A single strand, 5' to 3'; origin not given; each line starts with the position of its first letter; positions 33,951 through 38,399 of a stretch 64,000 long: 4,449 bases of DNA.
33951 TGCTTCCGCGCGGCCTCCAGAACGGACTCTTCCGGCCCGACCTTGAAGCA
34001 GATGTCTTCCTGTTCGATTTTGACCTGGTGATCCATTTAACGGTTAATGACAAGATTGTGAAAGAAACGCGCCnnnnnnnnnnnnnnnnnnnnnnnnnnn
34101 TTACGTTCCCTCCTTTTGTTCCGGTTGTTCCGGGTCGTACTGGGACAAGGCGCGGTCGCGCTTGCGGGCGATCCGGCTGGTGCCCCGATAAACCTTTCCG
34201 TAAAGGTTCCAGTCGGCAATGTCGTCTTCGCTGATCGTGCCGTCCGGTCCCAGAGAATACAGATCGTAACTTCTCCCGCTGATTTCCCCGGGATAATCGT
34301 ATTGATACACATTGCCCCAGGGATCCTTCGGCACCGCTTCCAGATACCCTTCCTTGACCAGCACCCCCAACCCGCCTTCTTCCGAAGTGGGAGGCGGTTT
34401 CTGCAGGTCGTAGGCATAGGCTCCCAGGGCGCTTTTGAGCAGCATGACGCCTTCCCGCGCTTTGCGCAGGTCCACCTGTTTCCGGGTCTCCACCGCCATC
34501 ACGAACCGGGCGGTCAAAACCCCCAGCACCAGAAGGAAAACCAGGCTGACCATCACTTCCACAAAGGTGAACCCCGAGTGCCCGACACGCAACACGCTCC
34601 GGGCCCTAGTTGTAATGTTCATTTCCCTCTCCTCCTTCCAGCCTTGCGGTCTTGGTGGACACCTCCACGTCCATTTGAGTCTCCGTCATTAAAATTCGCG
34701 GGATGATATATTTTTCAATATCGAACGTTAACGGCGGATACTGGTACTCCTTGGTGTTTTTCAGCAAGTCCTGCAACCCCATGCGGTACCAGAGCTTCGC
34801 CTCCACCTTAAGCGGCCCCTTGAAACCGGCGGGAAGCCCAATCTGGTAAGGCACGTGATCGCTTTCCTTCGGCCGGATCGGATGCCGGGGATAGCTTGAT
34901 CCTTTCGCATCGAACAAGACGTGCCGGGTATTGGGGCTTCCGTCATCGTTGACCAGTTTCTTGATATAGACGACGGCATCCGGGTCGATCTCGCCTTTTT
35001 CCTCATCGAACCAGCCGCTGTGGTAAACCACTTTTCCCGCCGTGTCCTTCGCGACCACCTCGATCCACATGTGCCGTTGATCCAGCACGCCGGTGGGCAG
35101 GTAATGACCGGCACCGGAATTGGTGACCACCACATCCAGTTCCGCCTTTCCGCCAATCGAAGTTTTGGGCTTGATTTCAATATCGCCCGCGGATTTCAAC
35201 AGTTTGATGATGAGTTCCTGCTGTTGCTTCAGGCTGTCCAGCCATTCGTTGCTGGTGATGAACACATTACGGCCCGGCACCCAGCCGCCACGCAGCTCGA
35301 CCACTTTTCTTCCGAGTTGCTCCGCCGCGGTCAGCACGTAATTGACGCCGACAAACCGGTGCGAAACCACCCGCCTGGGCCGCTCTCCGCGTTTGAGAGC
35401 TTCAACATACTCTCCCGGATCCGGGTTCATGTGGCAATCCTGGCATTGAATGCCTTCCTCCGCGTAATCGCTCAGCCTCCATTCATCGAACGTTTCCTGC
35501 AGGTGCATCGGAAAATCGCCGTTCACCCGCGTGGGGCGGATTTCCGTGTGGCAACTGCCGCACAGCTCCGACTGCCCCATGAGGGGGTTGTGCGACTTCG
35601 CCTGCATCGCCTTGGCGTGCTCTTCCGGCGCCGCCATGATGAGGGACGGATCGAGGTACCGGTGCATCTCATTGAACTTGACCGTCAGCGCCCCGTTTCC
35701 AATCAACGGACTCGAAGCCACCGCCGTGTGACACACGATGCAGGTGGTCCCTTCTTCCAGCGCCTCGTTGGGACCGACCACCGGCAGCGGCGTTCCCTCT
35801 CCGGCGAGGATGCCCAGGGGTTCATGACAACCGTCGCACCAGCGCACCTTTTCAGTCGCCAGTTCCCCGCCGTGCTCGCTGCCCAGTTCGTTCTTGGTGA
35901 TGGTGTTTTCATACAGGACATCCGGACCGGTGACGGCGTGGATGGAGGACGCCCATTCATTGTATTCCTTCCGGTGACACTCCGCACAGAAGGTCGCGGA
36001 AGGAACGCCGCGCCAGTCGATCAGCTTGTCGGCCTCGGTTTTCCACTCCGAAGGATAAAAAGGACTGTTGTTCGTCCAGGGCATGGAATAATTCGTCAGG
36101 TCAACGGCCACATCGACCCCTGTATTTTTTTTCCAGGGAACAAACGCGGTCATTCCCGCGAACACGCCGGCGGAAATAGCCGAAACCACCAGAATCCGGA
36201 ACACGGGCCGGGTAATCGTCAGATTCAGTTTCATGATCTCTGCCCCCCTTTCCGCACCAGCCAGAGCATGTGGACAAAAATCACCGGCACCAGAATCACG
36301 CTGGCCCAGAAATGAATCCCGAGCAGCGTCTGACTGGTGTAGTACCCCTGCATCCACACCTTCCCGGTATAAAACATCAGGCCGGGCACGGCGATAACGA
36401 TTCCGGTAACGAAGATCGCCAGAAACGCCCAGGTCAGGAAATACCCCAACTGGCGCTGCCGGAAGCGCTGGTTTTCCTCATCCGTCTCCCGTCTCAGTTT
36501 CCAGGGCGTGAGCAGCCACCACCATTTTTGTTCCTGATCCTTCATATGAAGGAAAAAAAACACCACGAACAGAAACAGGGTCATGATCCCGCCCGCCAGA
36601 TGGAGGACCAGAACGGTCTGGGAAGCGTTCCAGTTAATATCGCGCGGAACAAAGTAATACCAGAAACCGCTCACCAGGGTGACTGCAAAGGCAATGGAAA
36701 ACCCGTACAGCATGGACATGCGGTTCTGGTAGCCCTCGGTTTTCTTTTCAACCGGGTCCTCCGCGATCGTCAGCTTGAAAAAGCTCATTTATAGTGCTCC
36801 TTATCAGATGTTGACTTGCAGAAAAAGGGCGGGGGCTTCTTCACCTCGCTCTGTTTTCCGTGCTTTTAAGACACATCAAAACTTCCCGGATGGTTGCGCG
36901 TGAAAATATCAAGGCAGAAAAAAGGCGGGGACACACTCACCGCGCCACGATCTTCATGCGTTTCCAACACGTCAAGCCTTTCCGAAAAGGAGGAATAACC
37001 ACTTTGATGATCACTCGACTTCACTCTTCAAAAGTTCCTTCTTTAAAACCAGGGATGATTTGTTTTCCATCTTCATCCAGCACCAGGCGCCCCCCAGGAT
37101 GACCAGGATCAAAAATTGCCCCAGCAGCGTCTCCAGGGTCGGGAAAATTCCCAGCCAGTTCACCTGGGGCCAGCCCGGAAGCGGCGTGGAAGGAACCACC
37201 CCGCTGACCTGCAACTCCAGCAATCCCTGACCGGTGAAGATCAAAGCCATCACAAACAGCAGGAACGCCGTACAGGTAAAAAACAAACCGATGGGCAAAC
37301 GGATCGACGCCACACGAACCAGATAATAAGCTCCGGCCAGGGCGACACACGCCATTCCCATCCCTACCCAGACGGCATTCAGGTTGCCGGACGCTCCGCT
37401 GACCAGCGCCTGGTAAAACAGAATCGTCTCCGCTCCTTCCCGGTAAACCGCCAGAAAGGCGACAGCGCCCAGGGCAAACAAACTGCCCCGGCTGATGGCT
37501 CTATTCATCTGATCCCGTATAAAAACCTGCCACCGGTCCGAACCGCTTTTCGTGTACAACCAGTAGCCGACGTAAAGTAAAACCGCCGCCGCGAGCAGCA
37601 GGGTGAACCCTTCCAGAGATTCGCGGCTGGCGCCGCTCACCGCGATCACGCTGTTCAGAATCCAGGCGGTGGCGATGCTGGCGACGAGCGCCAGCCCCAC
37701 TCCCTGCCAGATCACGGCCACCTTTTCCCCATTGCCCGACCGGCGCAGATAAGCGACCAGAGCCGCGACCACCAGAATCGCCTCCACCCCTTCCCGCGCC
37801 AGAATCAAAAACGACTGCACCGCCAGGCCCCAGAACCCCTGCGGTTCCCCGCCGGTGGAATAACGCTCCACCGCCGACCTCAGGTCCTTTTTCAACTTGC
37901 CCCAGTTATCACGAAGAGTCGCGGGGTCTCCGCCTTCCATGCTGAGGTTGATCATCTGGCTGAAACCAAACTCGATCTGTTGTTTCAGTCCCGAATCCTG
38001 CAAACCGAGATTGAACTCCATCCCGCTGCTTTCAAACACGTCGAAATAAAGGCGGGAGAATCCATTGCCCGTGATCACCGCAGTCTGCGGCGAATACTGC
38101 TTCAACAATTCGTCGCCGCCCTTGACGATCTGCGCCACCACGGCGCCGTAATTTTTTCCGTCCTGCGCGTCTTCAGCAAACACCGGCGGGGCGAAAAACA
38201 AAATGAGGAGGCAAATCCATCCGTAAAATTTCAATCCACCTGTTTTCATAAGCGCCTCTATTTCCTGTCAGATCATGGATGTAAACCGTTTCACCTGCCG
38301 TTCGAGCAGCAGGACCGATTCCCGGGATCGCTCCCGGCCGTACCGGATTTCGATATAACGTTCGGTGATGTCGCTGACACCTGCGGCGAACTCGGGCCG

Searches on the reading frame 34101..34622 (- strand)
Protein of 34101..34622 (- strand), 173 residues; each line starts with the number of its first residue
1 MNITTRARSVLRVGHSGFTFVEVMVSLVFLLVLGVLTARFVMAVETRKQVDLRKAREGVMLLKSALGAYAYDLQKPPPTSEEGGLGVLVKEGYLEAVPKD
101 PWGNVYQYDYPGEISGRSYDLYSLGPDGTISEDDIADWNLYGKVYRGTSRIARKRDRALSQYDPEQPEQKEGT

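Call 34: search_protein_families(library=pfam, proteins=[window:34101-34622:-], max_evalue=0.001)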
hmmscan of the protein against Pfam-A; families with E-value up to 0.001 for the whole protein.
window:34101-34622:- (173 aa): 1 family
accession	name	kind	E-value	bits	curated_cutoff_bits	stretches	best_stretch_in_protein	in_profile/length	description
PF08334.16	T2SSG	-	2.4e-14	53.7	21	1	48-133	7-99/108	Type II secretion system (T2SS), protein G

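Call 76: search_protein_families(library=ncbifam, proteins=[window:34101-34622:-], max_evalue=0.001)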
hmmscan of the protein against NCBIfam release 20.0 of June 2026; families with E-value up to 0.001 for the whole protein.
window:34101-34622:- (173 aa): 1 family
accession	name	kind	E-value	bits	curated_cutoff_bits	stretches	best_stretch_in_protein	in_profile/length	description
TIGR01710.1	typeII_sec_gspG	equivalog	3e-18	66.1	88.85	1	16-138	1-133/134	type II secretion system major pseudopilin GspG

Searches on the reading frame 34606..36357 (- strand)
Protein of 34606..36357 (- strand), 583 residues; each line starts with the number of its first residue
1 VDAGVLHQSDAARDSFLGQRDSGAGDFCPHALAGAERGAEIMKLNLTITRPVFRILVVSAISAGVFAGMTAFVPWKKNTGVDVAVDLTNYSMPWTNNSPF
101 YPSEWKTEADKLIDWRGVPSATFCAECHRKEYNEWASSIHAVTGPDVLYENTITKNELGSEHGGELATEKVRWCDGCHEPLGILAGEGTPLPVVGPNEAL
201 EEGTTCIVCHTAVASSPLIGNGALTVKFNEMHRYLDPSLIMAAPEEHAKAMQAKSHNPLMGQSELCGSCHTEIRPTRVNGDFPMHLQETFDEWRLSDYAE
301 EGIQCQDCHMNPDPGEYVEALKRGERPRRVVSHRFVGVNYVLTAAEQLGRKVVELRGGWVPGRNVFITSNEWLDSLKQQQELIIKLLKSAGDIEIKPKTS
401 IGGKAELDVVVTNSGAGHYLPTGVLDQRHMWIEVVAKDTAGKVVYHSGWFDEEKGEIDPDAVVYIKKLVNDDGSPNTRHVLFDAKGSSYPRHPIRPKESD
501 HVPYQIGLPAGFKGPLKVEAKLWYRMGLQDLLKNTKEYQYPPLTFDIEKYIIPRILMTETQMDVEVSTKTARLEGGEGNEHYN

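Call 34: search_protein_families(library=pfam, proteins=[window:34606-36357:-], max_evalue=0.001)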
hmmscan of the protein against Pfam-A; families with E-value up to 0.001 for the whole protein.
window:34606-36357:- (583 aa): 6 families
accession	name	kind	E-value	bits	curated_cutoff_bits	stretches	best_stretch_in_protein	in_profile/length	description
PF14522.11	Cytochrome_C7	-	2.2e-07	31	24.8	0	170-213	12-51/67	Cytochrome c7 and related cytochrome c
PF03264.19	Cytochrom_NNT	-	5.2e-07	30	24.1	0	121-141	36-58/174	NapC/NirT cytochrome c family, N-terminal region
PF13435.11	Cytochrome_C554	-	2.7e-05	25.5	20.8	1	124-211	2-84/84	Cytochrome c554 and c-prime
PF09699.15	Paired_CXXCH_1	-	6.3e-05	23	20.6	0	260-273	26-39/41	Doubled CXXCH motif (Paired_CXXCH_1)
PF22113.1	Mtrc-MtrF_II-IV_dom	-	0.0001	22.3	30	0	204-311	29-129/176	Outer membrane cytochrome MtrC/MtrF-like, domains II/IV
PF14537.11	Cytochrom_c3_2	-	0.00016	22.5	25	0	123-212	8-66/79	Cytochrome c3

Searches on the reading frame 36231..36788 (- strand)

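Call 34: search_protein_families(library=pfam, proteins=[window:36231-36788:-], max_evalue=0.001)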
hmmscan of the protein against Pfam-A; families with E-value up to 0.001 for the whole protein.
window:36231-36788:- (185 aa): 3 families
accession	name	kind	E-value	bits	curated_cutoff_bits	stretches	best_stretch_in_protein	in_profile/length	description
PF01292.26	Ni_hydr_CYTB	-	1e-08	35.6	30.1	1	32-177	15-162/179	Prokaryotic cytochrome b561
PF00499.25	Oxidored_q3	-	0.00036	20.7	33.2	0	59-169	40-129/146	NADH-ubiquinone/plastoquinone oxidoreductase chain 6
PF14358.11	DUF4405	-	0.0009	20.2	26.7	0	117-174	5-62/66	Domain of unknown function (DUF4405)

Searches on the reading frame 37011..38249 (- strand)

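Call 34: search_protein_families(library=pfam, proteins=[window:37011-38249:-], max_evalue=0.001)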
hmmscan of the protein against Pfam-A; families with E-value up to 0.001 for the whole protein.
window:37011-38249:- (412 aa): 1 family
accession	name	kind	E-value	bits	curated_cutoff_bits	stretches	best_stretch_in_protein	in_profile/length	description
PF03239.20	FTR1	-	1.9e-22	80.3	25.3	2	119-266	105-244/284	Iron permease FTR1 family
